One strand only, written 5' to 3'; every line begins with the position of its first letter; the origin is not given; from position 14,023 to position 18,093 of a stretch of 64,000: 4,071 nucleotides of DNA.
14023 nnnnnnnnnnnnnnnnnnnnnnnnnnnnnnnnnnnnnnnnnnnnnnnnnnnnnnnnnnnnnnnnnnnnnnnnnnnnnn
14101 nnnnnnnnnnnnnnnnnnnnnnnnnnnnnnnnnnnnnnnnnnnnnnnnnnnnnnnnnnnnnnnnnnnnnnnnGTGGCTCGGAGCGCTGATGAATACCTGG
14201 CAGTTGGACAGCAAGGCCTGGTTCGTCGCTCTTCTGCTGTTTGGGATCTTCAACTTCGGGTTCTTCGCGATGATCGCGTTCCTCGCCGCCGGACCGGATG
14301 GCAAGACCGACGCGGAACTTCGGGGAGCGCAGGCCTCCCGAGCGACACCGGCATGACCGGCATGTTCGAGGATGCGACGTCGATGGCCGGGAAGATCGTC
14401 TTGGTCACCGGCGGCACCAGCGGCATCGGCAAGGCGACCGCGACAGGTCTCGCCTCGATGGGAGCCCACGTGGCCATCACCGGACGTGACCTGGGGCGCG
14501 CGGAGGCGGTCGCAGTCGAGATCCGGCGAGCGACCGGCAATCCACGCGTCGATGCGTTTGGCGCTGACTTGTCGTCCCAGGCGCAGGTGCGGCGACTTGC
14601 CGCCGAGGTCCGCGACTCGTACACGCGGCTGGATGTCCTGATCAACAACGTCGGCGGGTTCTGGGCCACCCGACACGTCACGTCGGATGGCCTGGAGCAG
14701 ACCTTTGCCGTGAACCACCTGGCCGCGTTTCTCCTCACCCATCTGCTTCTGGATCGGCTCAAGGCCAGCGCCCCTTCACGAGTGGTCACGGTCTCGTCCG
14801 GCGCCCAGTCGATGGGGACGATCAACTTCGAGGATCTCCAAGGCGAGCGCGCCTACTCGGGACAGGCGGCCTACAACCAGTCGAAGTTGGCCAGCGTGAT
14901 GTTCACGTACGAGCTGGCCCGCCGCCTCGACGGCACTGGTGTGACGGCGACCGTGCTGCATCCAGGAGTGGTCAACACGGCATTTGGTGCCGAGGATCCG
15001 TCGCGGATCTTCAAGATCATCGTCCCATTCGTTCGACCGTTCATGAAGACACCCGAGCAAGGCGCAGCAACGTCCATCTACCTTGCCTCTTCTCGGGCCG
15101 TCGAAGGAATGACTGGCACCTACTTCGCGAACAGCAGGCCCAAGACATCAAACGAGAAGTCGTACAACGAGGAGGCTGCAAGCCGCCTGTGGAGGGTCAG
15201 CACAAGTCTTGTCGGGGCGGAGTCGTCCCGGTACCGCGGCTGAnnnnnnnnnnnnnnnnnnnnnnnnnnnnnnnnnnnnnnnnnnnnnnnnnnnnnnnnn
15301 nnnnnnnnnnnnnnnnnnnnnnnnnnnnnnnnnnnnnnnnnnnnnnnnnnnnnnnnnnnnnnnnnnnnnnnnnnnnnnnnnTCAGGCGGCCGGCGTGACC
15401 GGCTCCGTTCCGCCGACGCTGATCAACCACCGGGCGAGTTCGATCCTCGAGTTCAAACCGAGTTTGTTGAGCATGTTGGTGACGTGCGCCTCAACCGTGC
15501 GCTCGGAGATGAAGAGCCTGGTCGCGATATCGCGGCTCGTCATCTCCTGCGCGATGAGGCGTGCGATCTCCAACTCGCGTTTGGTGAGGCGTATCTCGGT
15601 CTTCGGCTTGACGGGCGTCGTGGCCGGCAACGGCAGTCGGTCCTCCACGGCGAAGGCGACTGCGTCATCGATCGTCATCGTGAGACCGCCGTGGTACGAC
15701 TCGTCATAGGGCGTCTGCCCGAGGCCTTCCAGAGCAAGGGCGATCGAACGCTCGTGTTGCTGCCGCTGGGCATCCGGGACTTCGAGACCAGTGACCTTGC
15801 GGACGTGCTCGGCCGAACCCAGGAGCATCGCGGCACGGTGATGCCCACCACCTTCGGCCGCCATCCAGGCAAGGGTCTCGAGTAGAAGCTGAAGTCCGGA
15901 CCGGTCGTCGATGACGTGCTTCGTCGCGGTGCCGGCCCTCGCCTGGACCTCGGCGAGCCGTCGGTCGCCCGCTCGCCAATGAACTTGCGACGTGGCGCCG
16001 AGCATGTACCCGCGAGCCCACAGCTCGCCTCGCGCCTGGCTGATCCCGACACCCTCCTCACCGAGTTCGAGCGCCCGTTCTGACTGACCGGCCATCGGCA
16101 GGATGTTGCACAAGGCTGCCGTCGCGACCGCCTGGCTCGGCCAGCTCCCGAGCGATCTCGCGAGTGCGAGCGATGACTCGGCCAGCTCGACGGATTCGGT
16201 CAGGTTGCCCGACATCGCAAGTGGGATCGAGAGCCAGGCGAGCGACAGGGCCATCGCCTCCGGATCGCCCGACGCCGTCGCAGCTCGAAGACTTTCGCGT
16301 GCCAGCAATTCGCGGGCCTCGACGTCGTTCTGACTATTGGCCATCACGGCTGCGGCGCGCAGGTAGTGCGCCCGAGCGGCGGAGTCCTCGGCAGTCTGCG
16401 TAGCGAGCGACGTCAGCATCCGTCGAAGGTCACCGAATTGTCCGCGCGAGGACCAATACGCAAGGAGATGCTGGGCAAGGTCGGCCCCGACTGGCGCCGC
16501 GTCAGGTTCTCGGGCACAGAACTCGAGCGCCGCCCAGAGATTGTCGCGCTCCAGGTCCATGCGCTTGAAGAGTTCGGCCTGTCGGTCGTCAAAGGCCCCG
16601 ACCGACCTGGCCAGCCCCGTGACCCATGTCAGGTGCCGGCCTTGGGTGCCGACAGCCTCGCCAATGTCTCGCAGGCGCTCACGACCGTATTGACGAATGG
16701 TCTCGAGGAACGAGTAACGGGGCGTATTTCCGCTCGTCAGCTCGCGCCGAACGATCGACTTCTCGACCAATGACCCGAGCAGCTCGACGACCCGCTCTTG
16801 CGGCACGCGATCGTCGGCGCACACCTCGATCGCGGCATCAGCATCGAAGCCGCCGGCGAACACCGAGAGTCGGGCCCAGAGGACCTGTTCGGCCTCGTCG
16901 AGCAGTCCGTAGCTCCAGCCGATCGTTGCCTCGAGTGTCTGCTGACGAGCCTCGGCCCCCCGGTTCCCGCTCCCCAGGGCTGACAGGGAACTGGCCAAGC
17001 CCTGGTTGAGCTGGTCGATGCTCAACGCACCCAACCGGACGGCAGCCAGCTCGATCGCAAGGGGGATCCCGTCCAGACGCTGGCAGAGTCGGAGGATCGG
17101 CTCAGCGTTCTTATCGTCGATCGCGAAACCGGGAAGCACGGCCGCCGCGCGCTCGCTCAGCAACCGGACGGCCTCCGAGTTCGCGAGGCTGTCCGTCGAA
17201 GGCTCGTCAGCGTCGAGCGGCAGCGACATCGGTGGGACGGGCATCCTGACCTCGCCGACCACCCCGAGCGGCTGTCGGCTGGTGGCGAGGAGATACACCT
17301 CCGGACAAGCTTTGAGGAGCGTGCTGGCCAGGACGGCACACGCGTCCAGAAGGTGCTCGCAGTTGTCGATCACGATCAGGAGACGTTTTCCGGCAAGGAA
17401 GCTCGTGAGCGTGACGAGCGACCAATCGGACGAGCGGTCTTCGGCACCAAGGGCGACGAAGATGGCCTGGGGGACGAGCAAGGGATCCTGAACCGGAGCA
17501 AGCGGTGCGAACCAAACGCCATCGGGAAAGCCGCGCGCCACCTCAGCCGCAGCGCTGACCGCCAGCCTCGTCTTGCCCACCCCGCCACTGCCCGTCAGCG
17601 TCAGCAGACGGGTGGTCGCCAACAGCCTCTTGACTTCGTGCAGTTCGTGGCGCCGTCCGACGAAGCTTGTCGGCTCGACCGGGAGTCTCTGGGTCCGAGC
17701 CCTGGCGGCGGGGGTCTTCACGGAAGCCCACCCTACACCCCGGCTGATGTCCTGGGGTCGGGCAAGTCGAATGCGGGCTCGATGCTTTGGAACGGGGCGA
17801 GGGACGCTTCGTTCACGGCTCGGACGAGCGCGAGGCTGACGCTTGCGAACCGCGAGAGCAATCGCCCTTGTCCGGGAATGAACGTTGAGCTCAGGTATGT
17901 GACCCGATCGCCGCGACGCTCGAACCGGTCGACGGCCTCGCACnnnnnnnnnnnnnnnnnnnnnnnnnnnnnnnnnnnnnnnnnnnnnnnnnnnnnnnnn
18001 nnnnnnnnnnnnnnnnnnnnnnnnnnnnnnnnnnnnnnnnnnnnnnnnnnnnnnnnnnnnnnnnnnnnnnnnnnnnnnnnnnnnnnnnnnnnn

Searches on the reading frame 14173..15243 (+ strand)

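Call 59: search_protein_families(library=ncbifam, proteins=[window:14173-15243:+], max_evalue=0.00001)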
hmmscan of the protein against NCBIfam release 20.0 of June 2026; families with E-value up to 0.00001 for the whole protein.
window:14173-15243:+ (356 aa): 207 families (the best 25 are shown)
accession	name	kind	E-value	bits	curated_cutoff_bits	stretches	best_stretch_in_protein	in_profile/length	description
NF004846.0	PRK06197.1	subfamily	7.8e-68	228.9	268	1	68-348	11-301/306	oxidoreductase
NF004845.0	PRK06196.1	subfamily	8.4e-56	189.6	414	1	70-351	26-317/320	oxidoreductase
NF004513.0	PRK05854.1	subfamily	2.7e-46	158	282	1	69-350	11-310/314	SDR family oxidoreductase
NF005559.1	PRK07231.1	subfamily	1.8e-30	106.2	215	1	71-309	2-233/249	glucose 1-dehydrogenase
NF009468.0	PRK12826.1-4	equivalog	8.1e-28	97.8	318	1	69-309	3-233/256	SDR family oxidoreductase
NF004825.0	PRK06181.1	equivalog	2.3e-27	96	215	1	70-270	3-191/268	SDR family oxidoreductase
TIGR01289.1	LPOR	equivalog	9.8e-27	94.3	331.35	2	75-202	5-134/315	protochlorophyllide reductase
NF005594.0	PRK07326.1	equivalog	1.2e-26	93.7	271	1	70-278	3-197/237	SDR family oxidoreductase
NF009466.0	PRK12826.1-2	subfamily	7.7e-26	91.1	222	1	74-309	4-230/248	3-oxoacyl-ACP reductase FabG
NF005878.0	PRK07825.1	subfamily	4.4e-25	88.6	287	1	69-271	5-191/278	short chain dehydrogenase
NF004203.0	PRK05653.2-4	subfamily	5.2e-25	88.3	313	1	70-296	3-229/260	3-oxoacyl-ACP reductase FabG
NF006070.0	PRK08213.1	subfamily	7.6e-25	87.9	279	1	67-278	6-210/259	gluconate 5-dehydrogenase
NF005309.0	PRK06841.1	subfamily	1.3e-24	87.1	286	1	64-309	6-238/255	GolD/DthD family dehydrogenase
NF009093.0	PRK12429.1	subfamily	2.9e-24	85.8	258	1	71-270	3-190/259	3-hydroxybutyrate dehydrogenase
NF052558.1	MBtsdlDhBudC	equivalog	7.4e-24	84.7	270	1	72-309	2-227/250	meso-2,3-butanediol dehydrogenase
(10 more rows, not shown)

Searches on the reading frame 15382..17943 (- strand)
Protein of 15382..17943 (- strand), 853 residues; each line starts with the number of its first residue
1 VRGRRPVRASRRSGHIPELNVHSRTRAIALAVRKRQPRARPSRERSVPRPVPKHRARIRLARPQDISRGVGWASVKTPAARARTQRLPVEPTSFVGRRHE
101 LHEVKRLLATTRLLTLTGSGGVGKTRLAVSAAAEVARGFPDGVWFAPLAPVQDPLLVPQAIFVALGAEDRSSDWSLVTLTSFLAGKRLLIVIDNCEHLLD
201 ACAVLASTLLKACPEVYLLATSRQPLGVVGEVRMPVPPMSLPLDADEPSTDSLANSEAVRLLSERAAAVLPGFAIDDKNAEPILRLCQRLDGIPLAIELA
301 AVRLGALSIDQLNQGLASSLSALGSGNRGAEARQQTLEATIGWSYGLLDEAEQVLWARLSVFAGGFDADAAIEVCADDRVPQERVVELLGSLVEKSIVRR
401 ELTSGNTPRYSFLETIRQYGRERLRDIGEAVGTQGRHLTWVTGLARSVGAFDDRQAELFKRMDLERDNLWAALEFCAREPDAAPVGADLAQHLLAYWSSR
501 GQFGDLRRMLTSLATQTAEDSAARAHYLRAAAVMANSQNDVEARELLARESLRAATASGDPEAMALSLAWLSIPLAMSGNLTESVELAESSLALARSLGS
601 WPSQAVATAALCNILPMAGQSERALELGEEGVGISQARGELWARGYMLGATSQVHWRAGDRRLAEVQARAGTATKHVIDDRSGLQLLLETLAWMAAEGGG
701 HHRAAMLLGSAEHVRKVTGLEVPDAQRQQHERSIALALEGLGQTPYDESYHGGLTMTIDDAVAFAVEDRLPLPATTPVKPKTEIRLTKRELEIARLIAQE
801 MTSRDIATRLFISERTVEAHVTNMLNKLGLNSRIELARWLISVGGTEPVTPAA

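Call 16: search_protein_families(library=pfam, proteins=[window:15382-17943:-], max_evalue=0.001)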
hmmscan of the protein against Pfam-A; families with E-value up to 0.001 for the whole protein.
window:15382-17943:- (853 aa): 6 families
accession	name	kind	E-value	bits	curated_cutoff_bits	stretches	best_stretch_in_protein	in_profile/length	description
PF00196.25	GerE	-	7.3e-19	67.6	23.5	1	786-839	3-56/57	Bacterial regulatory proteins, luxR family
PF13481.12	AAA_25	-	2.4e-05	24.5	27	1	104-154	26-74/195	AAA domain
PF13191.12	AAA_16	-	5.4e-05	24.2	32.6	1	94-183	2-103/167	AAA ATPase domain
PF20703.3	nSTAND1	-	0.00031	20.9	27.1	1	92-204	14-133/379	Novel STAND NTPase 1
PF13401.12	AAA_22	-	0.00032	21.5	27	0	110-201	4-97/130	AAA domain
PF13384.12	HTH_23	-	0.0008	19.6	24.6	0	788-818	5-35/50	Homeodomain-like domain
